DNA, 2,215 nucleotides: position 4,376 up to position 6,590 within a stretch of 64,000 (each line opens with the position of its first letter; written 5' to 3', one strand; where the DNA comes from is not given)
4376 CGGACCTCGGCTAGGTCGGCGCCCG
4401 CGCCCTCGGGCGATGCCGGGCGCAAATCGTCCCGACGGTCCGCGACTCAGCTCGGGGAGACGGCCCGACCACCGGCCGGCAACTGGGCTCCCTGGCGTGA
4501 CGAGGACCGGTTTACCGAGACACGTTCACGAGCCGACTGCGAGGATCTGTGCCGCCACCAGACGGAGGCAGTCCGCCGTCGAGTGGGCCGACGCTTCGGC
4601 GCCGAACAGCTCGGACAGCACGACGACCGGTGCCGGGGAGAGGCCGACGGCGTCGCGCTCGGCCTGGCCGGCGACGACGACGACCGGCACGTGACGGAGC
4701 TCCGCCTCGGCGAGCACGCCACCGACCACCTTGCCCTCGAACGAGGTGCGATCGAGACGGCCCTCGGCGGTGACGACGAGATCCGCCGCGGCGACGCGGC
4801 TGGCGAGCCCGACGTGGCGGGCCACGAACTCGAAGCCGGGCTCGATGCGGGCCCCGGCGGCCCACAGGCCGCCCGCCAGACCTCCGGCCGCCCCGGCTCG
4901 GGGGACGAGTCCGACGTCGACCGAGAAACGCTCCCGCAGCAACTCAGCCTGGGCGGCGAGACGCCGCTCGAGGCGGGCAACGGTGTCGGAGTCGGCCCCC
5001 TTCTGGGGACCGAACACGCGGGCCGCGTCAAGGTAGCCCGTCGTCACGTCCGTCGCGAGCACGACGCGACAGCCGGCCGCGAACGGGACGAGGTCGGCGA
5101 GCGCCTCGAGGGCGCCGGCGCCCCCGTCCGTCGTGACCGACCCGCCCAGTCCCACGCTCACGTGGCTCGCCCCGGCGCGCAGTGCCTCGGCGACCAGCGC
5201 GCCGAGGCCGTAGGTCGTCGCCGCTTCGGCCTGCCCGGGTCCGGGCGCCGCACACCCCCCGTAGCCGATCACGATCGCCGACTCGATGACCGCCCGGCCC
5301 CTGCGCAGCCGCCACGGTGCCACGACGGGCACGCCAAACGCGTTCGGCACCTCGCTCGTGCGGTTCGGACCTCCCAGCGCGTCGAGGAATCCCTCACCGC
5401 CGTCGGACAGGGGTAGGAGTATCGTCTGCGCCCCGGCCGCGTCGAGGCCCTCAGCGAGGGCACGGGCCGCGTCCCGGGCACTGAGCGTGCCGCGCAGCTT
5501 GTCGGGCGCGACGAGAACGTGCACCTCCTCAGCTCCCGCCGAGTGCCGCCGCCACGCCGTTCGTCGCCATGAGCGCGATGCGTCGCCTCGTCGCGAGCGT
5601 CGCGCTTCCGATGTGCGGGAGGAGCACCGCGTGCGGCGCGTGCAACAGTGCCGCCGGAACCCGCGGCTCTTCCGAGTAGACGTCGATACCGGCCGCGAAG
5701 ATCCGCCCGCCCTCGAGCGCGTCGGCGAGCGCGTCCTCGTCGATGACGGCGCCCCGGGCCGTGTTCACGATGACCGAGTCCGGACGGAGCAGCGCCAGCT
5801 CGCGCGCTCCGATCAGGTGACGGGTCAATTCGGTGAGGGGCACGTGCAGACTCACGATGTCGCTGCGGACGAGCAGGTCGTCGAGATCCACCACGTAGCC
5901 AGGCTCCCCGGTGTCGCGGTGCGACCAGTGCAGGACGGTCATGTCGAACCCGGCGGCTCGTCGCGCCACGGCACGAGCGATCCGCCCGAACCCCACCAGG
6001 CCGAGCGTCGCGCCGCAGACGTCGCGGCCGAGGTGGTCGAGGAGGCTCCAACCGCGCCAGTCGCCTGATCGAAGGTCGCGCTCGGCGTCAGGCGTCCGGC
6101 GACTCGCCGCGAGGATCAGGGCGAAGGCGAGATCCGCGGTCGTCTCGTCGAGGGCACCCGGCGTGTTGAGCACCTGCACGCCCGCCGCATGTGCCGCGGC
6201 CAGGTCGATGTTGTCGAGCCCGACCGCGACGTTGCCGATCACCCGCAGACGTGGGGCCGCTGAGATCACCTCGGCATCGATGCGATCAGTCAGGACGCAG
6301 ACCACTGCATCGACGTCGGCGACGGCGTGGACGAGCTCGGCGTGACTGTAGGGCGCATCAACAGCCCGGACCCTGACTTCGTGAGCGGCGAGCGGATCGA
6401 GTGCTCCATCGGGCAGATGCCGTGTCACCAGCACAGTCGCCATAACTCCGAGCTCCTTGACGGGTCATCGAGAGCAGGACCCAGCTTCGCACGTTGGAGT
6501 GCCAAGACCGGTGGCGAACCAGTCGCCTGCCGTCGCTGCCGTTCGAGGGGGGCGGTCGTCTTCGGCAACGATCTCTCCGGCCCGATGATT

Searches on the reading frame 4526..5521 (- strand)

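Call 55: search_protein_families(library=pfam, proteins=[window:4526-5521:-], max_evalue=0.00001)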
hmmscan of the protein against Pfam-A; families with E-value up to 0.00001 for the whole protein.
window:4526-5521:- (331 aa): 1 family
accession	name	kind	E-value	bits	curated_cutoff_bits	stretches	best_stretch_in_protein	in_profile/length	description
PF02595.20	Gly_kinase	-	6.9e-73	246.1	23.3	2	145-299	178-336/372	Glycerate kinase family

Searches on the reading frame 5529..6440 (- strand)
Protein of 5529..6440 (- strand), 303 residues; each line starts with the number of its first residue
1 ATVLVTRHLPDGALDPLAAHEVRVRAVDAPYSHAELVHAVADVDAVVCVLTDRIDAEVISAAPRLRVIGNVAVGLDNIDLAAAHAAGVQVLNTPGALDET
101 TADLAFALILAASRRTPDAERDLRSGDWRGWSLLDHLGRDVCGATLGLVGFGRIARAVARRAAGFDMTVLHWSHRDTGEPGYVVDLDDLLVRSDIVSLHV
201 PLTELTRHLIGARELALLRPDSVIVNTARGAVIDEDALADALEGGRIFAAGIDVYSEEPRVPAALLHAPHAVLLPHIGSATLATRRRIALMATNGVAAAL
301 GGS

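Call 55: search_protein_families(library=pfam, proteins=[window:5529-6440:-], max_evalue=0.00001)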
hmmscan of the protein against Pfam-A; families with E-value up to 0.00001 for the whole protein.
window:5529-6440:- (303 aa): 2 families
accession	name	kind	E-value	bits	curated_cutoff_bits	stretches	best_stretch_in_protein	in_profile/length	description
PF02826.25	2-Hacid_dh_C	-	9.3e-54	181.9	25.1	1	106-278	1-178/178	D-isomer specific 2-hydroxyacid dehydrogenase, NAD binding domain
PF00389.36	2-Hacid_dh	-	1.1e-27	96.8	24.6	1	3-302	1-126/134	D-isomer specific 2-hydroxyacid dehydrogenase, catalytic domain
